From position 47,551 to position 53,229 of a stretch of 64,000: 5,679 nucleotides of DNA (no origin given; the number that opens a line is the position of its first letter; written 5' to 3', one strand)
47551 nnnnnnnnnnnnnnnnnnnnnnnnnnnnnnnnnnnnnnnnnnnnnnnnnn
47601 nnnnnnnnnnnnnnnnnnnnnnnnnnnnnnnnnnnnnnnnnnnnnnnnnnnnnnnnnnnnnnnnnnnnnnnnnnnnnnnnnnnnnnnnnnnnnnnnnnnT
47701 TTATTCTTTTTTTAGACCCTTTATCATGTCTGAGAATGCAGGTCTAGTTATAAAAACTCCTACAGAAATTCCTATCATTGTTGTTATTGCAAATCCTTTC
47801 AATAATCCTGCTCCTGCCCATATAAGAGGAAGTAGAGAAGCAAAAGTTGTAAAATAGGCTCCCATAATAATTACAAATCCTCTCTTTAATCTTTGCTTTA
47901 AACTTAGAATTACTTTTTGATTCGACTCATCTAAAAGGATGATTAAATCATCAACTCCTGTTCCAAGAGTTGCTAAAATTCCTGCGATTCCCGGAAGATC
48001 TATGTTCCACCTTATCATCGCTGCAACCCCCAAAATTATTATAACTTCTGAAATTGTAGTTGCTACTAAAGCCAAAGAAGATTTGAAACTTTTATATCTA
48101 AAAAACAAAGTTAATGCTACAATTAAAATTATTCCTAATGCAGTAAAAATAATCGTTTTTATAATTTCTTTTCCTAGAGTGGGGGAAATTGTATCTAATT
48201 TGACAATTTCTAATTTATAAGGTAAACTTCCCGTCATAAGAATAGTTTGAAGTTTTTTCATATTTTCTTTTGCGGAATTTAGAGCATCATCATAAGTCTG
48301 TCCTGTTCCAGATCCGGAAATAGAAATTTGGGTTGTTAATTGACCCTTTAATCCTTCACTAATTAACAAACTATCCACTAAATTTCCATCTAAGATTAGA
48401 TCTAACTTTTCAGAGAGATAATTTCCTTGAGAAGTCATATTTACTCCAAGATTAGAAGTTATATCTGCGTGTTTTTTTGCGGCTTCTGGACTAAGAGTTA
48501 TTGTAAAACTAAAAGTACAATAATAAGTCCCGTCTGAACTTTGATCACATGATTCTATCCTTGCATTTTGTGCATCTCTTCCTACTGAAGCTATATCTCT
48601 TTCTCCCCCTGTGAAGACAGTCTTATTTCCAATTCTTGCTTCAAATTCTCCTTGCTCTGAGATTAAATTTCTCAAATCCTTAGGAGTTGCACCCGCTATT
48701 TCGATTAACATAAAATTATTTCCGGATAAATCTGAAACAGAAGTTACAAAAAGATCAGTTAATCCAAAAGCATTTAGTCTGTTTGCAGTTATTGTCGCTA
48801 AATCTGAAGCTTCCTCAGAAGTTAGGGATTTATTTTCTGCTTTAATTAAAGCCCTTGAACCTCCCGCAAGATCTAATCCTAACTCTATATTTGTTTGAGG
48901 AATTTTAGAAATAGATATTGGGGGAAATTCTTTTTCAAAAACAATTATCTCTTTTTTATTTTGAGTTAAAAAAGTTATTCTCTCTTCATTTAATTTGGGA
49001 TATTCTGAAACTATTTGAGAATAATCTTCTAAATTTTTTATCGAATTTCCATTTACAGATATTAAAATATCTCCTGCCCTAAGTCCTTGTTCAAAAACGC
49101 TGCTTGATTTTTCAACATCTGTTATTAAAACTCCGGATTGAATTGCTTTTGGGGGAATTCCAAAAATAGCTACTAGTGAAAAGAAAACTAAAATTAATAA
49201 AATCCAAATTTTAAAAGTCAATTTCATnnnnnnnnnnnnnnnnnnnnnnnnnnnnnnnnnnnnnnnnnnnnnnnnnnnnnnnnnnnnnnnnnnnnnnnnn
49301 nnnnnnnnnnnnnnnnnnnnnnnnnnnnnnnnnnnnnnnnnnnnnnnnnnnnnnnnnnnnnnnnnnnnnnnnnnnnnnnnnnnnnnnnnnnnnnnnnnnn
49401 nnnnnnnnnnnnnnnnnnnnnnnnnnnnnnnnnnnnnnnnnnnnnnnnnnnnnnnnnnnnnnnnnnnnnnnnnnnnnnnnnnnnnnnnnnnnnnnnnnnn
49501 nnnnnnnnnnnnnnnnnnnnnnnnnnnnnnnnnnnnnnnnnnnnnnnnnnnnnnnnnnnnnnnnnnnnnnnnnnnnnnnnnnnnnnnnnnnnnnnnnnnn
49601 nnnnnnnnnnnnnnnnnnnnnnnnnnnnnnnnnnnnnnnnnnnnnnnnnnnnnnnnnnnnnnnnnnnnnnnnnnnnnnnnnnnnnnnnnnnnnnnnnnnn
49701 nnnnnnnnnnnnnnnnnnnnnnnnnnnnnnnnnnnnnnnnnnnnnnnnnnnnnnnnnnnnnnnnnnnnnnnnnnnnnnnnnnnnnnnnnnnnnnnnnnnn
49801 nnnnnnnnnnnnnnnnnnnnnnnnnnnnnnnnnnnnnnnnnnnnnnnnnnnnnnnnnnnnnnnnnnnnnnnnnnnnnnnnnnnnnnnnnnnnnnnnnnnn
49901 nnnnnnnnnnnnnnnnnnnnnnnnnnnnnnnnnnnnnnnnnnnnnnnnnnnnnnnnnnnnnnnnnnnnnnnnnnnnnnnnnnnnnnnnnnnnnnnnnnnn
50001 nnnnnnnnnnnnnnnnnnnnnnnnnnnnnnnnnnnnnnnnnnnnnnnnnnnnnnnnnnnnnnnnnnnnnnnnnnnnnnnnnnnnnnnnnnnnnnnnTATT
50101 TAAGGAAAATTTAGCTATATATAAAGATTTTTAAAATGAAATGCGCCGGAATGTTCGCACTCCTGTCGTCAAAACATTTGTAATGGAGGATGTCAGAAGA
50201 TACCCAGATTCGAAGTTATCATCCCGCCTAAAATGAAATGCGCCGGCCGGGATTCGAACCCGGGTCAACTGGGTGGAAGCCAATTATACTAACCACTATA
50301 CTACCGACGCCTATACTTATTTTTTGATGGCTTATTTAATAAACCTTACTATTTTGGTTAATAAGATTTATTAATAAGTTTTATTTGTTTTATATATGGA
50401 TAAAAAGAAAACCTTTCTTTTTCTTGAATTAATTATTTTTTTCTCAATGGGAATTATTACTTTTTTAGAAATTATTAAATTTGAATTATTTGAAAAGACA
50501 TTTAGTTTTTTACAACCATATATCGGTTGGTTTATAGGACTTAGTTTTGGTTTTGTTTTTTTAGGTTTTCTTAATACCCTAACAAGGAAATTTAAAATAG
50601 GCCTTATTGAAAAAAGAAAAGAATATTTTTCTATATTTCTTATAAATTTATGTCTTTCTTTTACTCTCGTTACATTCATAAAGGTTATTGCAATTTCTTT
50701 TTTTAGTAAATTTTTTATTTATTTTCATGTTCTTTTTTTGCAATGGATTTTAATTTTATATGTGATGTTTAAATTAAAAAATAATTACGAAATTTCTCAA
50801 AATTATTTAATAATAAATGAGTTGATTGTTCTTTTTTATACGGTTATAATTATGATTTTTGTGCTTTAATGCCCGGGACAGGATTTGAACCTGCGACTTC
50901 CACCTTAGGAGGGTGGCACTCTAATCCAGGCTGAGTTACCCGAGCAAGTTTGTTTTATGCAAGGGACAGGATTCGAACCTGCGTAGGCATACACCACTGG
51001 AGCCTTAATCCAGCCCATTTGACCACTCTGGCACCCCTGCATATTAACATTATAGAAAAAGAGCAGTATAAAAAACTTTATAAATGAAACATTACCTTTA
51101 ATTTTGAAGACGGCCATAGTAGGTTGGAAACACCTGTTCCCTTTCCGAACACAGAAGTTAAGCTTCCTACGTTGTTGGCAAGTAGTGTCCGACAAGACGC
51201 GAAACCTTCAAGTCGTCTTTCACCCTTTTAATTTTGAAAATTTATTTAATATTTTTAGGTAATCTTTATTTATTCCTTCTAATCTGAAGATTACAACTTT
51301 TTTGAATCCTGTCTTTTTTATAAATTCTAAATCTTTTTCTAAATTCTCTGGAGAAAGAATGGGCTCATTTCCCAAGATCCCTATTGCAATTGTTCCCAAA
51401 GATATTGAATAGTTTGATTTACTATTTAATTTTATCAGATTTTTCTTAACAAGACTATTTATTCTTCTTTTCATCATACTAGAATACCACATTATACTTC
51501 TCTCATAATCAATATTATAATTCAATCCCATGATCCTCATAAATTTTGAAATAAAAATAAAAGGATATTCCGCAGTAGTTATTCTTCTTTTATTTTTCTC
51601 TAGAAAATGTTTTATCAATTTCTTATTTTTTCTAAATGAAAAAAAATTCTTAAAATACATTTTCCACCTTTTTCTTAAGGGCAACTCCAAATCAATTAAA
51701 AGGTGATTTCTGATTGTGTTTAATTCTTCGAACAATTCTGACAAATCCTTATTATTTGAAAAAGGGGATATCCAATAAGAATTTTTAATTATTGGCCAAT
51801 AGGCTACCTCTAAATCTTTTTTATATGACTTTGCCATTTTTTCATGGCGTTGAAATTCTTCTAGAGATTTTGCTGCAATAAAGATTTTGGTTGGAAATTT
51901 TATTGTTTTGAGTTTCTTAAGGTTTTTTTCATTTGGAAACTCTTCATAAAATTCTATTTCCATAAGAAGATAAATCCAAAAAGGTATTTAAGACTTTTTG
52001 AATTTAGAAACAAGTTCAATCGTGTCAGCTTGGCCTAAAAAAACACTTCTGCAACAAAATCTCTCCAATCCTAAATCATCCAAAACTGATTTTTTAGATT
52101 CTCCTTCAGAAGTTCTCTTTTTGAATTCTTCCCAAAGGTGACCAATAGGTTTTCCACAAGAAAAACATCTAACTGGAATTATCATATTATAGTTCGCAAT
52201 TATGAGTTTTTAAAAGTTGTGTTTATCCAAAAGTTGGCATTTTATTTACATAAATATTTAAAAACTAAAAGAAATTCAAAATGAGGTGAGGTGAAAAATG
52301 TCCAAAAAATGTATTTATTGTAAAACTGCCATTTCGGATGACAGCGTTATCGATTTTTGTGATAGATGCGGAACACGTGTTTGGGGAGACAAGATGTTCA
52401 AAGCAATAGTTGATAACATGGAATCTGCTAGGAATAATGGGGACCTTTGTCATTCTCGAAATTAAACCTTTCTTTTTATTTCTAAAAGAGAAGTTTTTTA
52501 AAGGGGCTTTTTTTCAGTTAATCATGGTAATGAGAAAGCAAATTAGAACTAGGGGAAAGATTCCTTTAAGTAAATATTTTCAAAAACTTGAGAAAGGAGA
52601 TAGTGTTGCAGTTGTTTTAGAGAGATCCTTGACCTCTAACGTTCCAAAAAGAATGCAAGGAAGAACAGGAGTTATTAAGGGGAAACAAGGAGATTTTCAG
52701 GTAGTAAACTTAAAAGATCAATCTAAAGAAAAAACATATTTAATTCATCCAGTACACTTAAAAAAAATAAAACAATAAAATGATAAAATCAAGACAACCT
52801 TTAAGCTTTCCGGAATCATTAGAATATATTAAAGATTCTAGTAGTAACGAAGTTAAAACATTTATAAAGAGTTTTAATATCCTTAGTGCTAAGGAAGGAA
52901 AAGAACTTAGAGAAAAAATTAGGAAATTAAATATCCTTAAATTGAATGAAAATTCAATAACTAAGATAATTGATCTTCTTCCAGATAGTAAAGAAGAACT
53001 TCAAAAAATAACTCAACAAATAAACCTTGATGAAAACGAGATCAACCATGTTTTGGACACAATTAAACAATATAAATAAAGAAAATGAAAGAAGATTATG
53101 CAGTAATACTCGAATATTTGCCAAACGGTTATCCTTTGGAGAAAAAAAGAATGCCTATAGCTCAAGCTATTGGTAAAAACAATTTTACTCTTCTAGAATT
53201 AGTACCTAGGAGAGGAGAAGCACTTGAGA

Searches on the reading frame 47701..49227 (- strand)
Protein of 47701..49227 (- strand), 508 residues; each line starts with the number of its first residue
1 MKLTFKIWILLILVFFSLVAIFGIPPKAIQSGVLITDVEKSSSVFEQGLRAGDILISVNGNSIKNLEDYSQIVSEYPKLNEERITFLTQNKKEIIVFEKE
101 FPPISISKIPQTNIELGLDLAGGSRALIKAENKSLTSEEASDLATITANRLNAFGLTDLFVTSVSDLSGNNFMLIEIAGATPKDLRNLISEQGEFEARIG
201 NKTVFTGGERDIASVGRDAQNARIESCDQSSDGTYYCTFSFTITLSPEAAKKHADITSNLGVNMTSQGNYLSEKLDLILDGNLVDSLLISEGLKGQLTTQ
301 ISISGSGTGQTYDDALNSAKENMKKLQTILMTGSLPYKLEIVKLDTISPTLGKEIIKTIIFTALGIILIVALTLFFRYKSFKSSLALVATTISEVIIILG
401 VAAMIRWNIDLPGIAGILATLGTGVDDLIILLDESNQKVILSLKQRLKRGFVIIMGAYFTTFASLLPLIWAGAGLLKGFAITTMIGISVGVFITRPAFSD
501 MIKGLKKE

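Call 8: search_protein_families(library=pfam, max_evalue=0.001, proteins=[window:47701-49227:-])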
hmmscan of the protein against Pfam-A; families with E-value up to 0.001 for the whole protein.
window:47701-49227:- (508 aa): 4 families
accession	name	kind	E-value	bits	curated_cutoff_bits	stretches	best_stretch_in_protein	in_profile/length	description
PF02355.23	SecD_SecF_C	-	1.5e-15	57.5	20.5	1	338-492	12-173/189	Protein export membrane protein SecD/SecF, C-terminal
PF17820.7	PDZ_6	-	3e-07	30.5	27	1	46-74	13-41/54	PDZ domain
PF00595.29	PDZ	-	2e-06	28.5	23.2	1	30-68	24-62/81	PDZ domain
PF13180.12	PDZ_2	-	5.6e-06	27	27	1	23-72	4-53/80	PDZ domain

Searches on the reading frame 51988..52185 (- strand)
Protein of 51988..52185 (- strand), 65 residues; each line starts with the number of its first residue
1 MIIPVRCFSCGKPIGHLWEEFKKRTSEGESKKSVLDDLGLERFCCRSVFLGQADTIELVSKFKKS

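Call 8: search_protein_families(library=pfam, max_evalue=0.001, proteins=[window:51988-52185:-])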
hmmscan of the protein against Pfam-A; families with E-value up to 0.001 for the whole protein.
window:51988-52185:- (65 aa): 1 family
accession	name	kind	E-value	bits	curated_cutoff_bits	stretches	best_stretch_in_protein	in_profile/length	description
PF01194.22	RNA_pol_N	-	2.7e-26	91.9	26.9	1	2-57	1-56/58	RNA polymerases N / 8 kDa subunit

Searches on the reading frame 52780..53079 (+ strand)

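Call 8: search_protein_families(library=pfam, max_evalue=0.001, proteins=[window:52780-53079:+])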
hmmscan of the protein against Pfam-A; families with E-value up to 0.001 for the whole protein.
window:52780-53079:+ (99 aa): 2 families
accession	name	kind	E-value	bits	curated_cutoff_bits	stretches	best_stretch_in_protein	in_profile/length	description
PF03874.21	RNA_pol_Rpb4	-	3.9e-06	27.6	25.6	1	15-98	44-115/116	RNA polymerase Rpb4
PF10188.14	Oscp1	-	0.00027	21.4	25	1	25-97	36-108/173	Organic solute transport protein 1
